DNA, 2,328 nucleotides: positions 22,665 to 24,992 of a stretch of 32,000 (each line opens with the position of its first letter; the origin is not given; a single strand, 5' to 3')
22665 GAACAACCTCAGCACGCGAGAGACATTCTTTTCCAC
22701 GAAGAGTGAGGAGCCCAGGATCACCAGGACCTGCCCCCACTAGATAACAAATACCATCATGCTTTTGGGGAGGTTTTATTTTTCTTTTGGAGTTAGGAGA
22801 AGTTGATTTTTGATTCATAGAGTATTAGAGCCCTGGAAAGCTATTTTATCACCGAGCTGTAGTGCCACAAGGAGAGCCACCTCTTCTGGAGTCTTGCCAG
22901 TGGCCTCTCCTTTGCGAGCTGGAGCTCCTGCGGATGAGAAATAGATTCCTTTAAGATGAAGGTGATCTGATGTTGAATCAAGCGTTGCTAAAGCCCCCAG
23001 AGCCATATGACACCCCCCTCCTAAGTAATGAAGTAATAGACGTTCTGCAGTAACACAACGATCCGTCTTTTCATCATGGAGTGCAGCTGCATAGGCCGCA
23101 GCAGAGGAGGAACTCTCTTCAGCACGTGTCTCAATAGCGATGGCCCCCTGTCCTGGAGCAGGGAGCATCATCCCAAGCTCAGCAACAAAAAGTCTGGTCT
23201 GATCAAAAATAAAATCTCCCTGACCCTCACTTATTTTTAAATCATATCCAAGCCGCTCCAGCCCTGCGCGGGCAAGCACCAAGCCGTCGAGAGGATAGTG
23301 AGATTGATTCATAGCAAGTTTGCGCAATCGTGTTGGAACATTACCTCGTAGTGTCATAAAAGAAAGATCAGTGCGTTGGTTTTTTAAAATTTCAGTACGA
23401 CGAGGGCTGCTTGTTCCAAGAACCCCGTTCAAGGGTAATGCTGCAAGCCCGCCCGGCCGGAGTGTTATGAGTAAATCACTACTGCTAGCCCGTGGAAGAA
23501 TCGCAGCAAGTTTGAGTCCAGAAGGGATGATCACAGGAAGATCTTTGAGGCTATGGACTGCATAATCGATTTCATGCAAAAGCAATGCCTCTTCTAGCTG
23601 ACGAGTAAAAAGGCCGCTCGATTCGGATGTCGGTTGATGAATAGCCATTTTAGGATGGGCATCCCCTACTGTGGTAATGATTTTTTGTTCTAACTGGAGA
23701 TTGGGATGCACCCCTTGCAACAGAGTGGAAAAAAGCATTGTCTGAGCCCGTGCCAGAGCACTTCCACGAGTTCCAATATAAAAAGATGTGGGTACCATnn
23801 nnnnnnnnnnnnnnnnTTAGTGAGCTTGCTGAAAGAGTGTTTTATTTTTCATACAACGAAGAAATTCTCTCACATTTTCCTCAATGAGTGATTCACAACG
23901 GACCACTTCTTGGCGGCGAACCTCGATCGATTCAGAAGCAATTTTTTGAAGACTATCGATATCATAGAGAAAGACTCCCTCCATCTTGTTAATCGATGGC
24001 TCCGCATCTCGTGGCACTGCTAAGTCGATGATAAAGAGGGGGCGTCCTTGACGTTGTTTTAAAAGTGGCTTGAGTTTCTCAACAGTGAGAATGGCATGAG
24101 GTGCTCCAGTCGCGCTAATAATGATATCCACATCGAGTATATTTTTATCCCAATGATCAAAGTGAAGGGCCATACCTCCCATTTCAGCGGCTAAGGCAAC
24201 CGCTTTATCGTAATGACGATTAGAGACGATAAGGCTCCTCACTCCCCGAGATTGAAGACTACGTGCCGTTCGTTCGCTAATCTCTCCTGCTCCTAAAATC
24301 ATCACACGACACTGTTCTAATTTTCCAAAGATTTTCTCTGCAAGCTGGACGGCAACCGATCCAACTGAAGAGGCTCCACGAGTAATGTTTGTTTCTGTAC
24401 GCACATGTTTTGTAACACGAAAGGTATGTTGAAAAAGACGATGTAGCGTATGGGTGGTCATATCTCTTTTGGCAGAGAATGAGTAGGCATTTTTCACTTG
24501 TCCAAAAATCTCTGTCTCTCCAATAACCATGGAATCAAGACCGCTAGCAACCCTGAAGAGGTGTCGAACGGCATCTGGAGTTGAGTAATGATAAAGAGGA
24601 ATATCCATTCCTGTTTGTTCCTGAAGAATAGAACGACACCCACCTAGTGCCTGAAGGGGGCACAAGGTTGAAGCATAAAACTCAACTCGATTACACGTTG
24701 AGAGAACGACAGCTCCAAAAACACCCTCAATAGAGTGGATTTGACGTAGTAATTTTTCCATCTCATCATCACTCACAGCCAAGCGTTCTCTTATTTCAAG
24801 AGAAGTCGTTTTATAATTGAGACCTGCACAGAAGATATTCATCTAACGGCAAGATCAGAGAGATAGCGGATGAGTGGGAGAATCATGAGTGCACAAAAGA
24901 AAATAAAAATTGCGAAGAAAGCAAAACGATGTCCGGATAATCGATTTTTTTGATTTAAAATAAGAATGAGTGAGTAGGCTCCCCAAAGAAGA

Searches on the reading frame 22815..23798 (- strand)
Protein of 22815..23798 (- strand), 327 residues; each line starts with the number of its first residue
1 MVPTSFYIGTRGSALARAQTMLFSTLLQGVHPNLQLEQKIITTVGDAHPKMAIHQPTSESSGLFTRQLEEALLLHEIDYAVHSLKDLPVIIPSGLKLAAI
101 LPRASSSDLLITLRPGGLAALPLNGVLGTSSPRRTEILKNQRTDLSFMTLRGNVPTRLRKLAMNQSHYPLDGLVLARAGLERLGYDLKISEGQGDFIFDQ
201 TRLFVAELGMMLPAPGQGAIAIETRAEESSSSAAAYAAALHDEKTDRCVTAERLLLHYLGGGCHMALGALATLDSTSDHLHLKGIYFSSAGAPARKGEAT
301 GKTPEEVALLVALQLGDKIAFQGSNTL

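Call 79: search_protein_families(library=pfam, proteins=[window:22815-23798:-], max_evalue=0.00001)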
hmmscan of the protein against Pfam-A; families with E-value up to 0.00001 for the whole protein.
window:22815-23798:- (327 aa): 2 families
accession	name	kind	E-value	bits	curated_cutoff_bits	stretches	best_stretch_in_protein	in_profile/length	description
PF01379.25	Porphobil_deam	-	1.2e-57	195.2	22.1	1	7-229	2-203/207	Porphobilinogen deaminase, dipyromethane cofactor binding domain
PF03900.20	Porphobil_deamC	-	7e-10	39.6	26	1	248-315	3-72/74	Porphobilinogen deaminase, C-terminal domain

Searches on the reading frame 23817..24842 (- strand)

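Call 79: search_protein_families(library=pfam, proteins=[window:23817-24842:-], max_evalue=0.00001)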
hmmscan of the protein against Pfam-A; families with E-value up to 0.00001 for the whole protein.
window:23817-24842:- (341 aa): 2 families
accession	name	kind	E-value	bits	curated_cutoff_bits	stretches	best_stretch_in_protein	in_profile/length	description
PF05201.20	GlutR_N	-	5e-46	156.7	27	1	7-151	2-151/151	Glutamyl-tRNAGlu reductase, N-terminal domain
PF01488.26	Shikimate_DH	-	3.4e-39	134.5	24.3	1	166-301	1-138/138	Shikimate / quinate 5-dehydrogenase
